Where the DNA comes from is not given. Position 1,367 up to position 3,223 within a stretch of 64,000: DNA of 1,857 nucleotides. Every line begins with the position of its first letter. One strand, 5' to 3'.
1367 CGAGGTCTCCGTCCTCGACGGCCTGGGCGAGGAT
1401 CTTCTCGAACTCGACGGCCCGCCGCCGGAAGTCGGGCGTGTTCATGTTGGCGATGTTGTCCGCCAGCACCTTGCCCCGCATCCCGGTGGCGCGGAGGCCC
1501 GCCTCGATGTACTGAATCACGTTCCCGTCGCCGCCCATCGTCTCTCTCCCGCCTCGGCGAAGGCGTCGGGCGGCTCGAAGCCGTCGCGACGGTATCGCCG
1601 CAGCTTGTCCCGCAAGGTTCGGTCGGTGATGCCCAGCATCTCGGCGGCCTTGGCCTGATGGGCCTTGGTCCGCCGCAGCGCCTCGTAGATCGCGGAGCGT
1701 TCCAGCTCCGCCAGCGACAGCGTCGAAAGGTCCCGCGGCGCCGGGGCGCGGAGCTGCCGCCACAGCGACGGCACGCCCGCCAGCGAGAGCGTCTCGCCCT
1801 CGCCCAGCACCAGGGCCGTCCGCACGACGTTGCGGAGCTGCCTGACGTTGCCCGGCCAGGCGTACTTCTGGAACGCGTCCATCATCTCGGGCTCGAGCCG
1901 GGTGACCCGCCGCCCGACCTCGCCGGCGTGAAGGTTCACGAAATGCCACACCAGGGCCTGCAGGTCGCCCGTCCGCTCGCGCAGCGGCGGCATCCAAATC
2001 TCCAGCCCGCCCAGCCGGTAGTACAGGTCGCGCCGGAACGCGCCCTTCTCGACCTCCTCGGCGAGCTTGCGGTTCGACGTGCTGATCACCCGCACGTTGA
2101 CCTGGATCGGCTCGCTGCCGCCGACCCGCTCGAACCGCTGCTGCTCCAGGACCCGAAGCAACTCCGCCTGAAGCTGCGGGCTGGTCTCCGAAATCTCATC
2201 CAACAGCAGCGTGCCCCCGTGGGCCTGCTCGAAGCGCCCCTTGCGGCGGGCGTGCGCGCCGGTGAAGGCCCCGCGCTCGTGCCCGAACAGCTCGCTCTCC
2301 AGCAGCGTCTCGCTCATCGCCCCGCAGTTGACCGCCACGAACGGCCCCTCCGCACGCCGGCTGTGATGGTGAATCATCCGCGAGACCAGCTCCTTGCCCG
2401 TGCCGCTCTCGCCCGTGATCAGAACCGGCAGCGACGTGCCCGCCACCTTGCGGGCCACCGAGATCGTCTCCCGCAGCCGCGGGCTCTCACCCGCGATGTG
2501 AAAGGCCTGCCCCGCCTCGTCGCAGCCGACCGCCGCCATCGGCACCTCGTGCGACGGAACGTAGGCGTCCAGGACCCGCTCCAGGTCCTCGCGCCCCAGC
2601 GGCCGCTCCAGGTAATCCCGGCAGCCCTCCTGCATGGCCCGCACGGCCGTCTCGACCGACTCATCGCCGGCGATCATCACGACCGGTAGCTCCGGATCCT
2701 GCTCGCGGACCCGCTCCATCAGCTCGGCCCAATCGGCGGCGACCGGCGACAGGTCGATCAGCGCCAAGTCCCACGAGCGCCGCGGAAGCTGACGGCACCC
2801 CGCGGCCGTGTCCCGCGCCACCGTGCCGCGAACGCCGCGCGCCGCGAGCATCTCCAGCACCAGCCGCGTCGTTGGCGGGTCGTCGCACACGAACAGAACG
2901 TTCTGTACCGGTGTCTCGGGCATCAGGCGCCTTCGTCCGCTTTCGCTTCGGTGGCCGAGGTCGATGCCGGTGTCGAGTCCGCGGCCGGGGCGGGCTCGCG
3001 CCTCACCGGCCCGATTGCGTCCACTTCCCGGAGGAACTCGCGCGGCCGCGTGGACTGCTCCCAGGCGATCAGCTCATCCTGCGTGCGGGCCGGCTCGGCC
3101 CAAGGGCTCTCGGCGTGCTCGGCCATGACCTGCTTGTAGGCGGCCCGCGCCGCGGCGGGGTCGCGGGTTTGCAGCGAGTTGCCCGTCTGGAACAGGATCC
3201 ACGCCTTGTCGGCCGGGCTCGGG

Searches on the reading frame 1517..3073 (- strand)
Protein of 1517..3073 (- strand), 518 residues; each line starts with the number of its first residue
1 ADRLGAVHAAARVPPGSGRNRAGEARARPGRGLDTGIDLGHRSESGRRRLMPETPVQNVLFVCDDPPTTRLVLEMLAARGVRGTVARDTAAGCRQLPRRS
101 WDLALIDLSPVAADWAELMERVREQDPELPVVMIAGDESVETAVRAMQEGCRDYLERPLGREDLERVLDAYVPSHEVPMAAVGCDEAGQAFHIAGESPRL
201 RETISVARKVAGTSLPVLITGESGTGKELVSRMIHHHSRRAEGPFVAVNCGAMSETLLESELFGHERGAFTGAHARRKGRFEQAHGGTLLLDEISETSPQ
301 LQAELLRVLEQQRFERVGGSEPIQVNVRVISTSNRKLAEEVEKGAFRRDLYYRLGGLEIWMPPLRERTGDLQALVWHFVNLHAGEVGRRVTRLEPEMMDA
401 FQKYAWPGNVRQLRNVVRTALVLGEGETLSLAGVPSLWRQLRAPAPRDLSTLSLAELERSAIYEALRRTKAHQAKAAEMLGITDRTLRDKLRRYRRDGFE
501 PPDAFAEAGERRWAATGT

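Call 12: search_protein_families(library=pfam, proteins=[window:1517-3073:-], max_evalue=0.001)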
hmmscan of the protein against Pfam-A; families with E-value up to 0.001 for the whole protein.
window:1517-3073:- (518 aa): 8 families
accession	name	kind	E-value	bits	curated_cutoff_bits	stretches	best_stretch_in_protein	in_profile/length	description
PF00158.32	Sigma54_activat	-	9.6e-69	230.8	20.2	1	193-359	1-167/168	Sigma-54 interaction domain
PF14532.12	Sigma54_activ_2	-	5e-23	82.3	25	1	208-364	15-138/138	Sigma-54 interaction domain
PF25601.1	AAA_lid_14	-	2.4e-20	72.6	27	1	365-442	1-78/87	AAA+ ATPase lid domain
PF00072.30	Response_reg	-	4.6e-12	46.5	30.2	1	60-167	2-109/111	Response regulator receiver domain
PF07728.20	AAA_5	-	2.2e-10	41.1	22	1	216-337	1-125/139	AAA domain (dynein-related subfamily)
PF02954.25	HTH_8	-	1e-09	38.4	22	1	453-494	1-42/42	Bacterial regulatory protein, Fis family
PF07724.20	AAA_2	-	0.00019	21.9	27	1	217-342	6-132/166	AAA domain (Cdc48 subfamily)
PF13384.12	HTH_23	-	0.0006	20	24.6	0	459-501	7-48/50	Homeodomain-like domain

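Call 68: find_homologous_proteins(query=window:1517-2923:-, max_evalue=1e-30)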
Query window:1517-2923:- (468 aa): 8000 proteins with E <= 1e-30 among 8000 candidates; the best 120 are listed.
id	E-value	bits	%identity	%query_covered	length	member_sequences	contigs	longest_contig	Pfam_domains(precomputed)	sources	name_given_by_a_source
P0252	0.0e+0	1042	100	100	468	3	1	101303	PF00158.33,PF25601.2,PF02954.26,PF14532.13,PF07728.21,PF00072.31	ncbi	-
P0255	1.8e-213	728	73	99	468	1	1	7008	PF00158.33,PF25601.2,PF02954.26,PF14532.13,PF07728.21,PF00072.31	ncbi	ncbi:MAG: sigma-54-dependent transcriptional regulator [Planctomycetota bacterium]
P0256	6.1e-206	703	71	99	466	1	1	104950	PF00158.33,PF25601.2,PF02954.26,PF14532.13,PF07728.21,PF00072.31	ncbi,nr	ncbi:MAG: sigma-54-dependent Fis family transcriptional regulator [Phycisphaerae bacterium]|nr:sigma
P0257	1.5e-182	626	64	100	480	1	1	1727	PF00158.33,PF25601.2,PF02954.26,PF14532.13,PF07728.21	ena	-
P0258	1.4e-178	613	64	98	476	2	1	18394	PF00158.33,PF25601.2,PF02954.26,PF14532.13,PF07728.21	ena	-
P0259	7.5e-168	577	61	94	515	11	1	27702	PF00158.33,PF25601.2,PF02954.26,PF14532.13,PF07728.21,PF00072.31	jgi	jgi:DNA-binding NtrC family response regulator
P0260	5.4e-167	575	62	96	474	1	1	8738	PF00158.33,PF25601.2,PF02954.26,PF13518.13,PF14532.13,PF07728.21,PF00072.31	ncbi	-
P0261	7.5e-167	574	59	98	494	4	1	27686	PF00158.33,PF25601.2,PF02954.26,PF14532.13,PF07728.21,PF00072.31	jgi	jgi:DNA-binding NtrC family response regulator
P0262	9.0e-167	574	60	96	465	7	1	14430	PF00158.33,PF25601.2,PF02954.26,PF13518.13,PF14532.13,PF07728.21,PF00072.31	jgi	-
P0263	7.7e-166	571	60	96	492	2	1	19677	PF00158.33,PF25601.2,PF02954.26,PF14532.13,PF07728.21,PF00072.31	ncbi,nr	ncbi:MAG: sigma-54 dependent transcriptional regulator [Planctomycetota bacterium]|nr:sigma-54 depen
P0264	1.5e-165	570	60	96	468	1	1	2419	PF00158.33,PF25601.2,PF02954.26,PF14532.13,PF07728.21,PF00072.31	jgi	jgi:DNA-binding NtrC family response regulator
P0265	3.1e-165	569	60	99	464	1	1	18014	PF00158.33,PF25601.2,PF02954.26,PF14532.13,PF07728.21,PF00072.31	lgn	-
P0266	3.9e-165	569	58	100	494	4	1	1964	PF00158.33,PF25601.2,PF02954.26,PF14532.13,PF07728.21,PF00072.31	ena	-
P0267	1.3e-164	567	58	96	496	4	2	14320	PF00158.33,PF25601.2,PF02954.26,PF13518.13,PF14532.13,PF07728.21,PF00072.31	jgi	jgi:DNA-binding NtrC family response regulator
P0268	1.3e-164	567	59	99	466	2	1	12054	PF00158.33,PF25601.2,PF02954.26,PF14532.13,PF07728.21,PF00072.31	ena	-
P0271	2.3e-164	566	59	99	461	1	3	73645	PF00158.33,PF25601.2,PF02954.26,PF14532.13,PF07728.21,PF00072.31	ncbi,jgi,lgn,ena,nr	ncbi:MAG TPA: sigma-54 dependent transcriptional regulator [Phycisphaerae bacterium]|nr:sigma-54 dep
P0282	4.6e-163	562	59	99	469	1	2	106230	PF00158.33,PF25601.2,PF02954.26,PF14532.13,PF07728.21,PF00072.31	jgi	jgi:DNA-binding NtrC family response regulator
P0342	2.7e-156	539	57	96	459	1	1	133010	PF00158.33,PF25601.2,PF02954.26,PF14532.13,PF07728.21,PF00072.31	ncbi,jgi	ncbi:MAG: sigma-54 dependent transcriptional regulator [Phycisphaerae bacterium]|jgi:DNA-binding Ntr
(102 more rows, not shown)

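Call 69: find_encoding_contigs(protein=P0256, flank=8000, max_places=1)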
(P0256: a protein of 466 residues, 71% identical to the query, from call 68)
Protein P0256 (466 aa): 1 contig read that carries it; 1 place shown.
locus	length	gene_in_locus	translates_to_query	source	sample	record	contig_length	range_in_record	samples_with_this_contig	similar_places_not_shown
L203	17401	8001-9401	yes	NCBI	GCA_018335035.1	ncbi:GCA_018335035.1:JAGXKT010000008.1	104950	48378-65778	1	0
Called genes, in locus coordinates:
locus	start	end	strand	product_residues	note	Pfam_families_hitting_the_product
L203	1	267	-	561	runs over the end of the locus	PF00460:Flg_bb_rod (weak), PF22692:LlgE_F_G_D1, PF07559:FlgE_D2, PF06429:Flg_bbr_C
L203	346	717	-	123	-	PF03963:FlgD, PF13861:FLgD_tudor (faint)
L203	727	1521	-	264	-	PF02120:Flg_hook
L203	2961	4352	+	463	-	PF00158:Sigma54_activat, PF14532:Sigma54_activ_2, PF07728:AAA_5, PF18024:HTH_50 (faint), PF25601:AAA_lid_14, PF02954:HTH_8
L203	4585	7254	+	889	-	PF13174:TPR_6 (faint), PF13424:TPR_12 (faint), PF13432:TPR_16 (faint), PF28559:TPR_SusR (faint), PF14559:TPR_19 (faint), PF00515:TPR_1 (faint)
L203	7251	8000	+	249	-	-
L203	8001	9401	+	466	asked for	PF00072:Response_reg (faint), PF00158:Sigma54_activat, PF14532:Sigma54_activ_2, PF07728:AAA_5, PF25601:AAA_lid_14, PF02954:HTH_8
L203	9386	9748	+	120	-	PF00460:Flg_bb_rod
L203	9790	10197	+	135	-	PF00460:Flg_bb_rod, PF06429:Flg_bbr_C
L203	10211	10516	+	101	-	PF02049:FliE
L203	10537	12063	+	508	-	PF01514:YscJ_FliF, PF08345:YscJ_FliF_C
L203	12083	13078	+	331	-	PF14842:FliG_N, PF14841:FliG_M, PF01706:FliG_C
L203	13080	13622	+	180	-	PF02108:FliH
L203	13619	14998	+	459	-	PF02874:ATP-synt_ab_N (weak), PF00006:ATP-synt_ab, PF18269:T3SS_ATPase_C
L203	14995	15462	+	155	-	PF02050:FliJ, PF10473:CENP-F_leu_zip (weak), PF25887:HB_LcnD (faint)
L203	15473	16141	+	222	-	-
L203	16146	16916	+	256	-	PF01618:MotA_ExbB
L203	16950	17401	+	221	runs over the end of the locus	PF13677:MotB_plug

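Call 70: find_encoding_contigs(protein=P0271, flank=8000, max_places=1)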
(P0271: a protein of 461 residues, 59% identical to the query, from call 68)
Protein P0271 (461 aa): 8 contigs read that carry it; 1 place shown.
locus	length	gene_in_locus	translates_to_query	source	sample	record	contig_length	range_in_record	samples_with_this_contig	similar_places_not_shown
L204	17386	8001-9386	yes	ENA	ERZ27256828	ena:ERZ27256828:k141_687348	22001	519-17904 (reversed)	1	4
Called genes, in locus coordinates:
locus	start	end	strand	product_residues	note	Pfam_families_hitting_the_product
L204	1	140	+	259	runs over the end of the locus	PF01975:SurE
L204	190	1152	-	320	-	PF01261:AP_endonuc_2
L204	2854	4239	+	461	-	PF00158:Sigma54_activat, PF14532:Sigma54_activ_2, PF07728:AAA_5, PF25601:AAA_lid_14, PF02954:HTH_8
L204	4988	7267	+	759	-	PF07719:TPR_2 (faint), PF12895:ANAPC3 (faint), PF13174:TPR_6 (faint), PF13176:TPR_7 (faint), PF13181:TPR_8 (faint), PF13424:TPR_12 (faint), PF13428:TPR_14 (faint), PF13432:TPR_16 (faint), +1 more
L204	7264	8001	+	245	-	-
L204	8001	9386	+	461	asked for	PF00072:Response_reg, PF00158:Sigma54_activat, PF14532:Sigma54_activ_2, PF07728:AAA_5, PF25601:AAA_lid_14, PF02954:HTH_8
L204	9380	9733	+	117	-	PF00460:Flg_bb_rod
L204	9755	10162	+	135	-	PF00460:Flg_bb_rod (weak), PF06429:Flg_bbr_C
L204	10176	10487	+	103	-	PF02049:FliE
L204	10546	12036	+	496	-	PF01514:YscJ_FliF, PF08345:YscJ_FliF_C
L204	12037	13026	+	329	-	PF03448:MgtE_N (faint), PF14842:FliG_N, PF14841:FliG_M, PF01706:FliG_C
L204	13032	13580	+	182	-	PF02108:FliH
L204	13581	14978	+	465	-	PF00006:ATP-synt_ab, PF18269:T3SS_ATPase_C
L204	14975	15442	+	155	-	PF02050:FliJ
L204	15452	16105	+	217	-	-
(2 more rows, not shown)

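Call 71: find_encoding_contigs(protein=P0282, flank=8000, max_places=1)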
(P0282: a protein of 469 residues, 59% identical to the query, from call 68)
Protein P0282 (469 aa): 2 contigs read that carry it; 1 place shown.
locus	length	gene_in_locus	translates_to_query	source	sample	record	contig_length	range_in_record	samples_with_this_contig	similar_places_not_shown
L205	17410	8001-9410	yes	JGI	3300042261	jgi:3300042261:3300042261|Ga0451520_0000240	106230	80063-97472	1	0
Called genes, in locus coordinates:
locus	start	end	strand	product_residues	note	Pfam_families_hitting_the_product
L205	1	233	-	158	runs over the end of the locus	PF08761:dUTPase_2 (faint)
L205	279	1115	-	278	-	PF00459:Inositol_P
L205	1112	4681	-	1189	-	PF02811:PHP, PF07733:DNA_pol3_alpha, PF17657:DNA_pol3_finger, PF14579:HHH_6, PF01336:tRNA_anti-codon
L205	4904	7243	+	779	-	PF13432:TPR_16 (faint), PF14559:TPR_19 (faint)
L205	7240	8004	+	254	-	-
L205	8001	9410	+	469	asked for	PF00072:Response_reg (weak), PF00158:Sigma54_activat, PF14532:Sigma54_activ_2, PF07728:AAA_5 (weak), PF25601:AAA_lid_14, PF02954:HTH_8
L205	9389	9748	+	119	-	PF00460:Flg_bb_rod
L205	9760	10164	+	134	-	PF00460:Flg_bb_rod, PF06429:Flg_bbr_C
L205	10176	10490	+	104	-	PF02049:FliE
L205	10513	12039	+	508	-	PF01514:YscJ_FliF, PF08345:YscJ_FliF_C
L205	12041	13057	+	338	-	PF14842:FliG_N, PF14841:FliG_M, PF01706:FliG_C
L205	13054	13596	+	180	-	PF02108:FliH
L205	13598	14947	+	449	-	PF02874:ATP-synt_ab_N (faint), PF00006:ATP-synt_ab, PF18269:T3SS_ATPase_C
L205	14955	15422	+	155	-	PF02050:FliJ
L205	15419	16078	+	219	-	-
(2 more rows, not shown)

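Call 72: find_encoding_contigs(protein=P0342, flank=8000, max_places=1)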
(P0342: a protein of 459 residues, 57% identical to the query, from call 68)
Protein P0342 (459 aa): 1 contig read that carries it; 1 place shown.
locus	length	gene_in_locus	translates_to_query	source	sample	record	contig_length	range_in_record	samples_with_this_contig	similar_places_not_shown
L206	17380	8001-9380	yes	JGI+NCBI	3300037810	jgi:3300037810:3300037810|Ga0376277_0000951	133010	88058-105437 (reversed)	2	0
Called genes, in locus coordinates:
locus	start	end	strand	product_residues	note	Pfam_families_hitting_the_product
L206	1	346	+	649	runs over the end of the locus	PF22638:FlgK_D1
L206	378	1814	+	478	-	PF00669:Flagellin_N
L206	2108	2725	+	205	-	PF13429:TPR_15 (weak), PF13424:TPR_12 (weak), PF23914:TPR_CcmH_CycH (weak), PF23914:TPR_CcmH_CycH (weak), PF13424:TPR_12 (weak), PF13428:TPR_14 (weak), PF13432:TPR_16 (weak), PF14559:TPR_19, +10 more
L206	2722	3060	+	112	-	PF05400:FliT (weak)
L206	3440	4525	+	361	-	PF00158:Sigma54_activat, PF14532:Sigma54_activ_2, PF00004:AAA (weak), PF07724:AAA_2 (faint), PF07728:AAA_5, PF25601:AAA_lid_14, PF02954:HTH_8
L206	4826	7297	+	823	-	PF13432:TPR_16 (faint), PF14559:TPR_19 (faint)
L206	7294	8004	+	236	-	PF13174:TPR_6 (faint)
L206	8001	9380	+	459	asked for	PF00072:Response_reg, PF00158:Sigma54_activat, PF14532:Sigma54_activ_2, PF07728:AAA_5 (weak), PF25601:AAA_lid_14, PF02954:HTH_8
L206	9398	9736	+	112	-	PF00460:Flg_bb_rod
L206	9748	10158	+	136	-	PF00460:Flg_bb_rod (weak), PF06429:Flg_bbr_C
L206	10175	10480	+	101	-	PF02049:FliE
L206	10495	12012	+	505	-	PF01514:YscJ_FliF, PF08345:YscJ_FliF_C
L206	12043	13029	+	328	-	PF14842:FliG_N (weak), PF14841:FliG_M, PF01706:FliG_C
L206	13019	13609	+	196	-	PF02108:FliH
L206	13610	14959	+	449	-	PF02874:ATP-synt_ab_N (weak), PF00006:ATP-synt_ab, PF18269:T3SS_ATPase_C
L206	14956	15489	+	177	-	PF02050:FliJ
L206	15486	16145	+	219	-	-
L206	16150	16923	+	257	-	PF01618:MotA_ExbB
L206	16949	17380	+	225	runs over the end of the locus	PF13677:MotB_plug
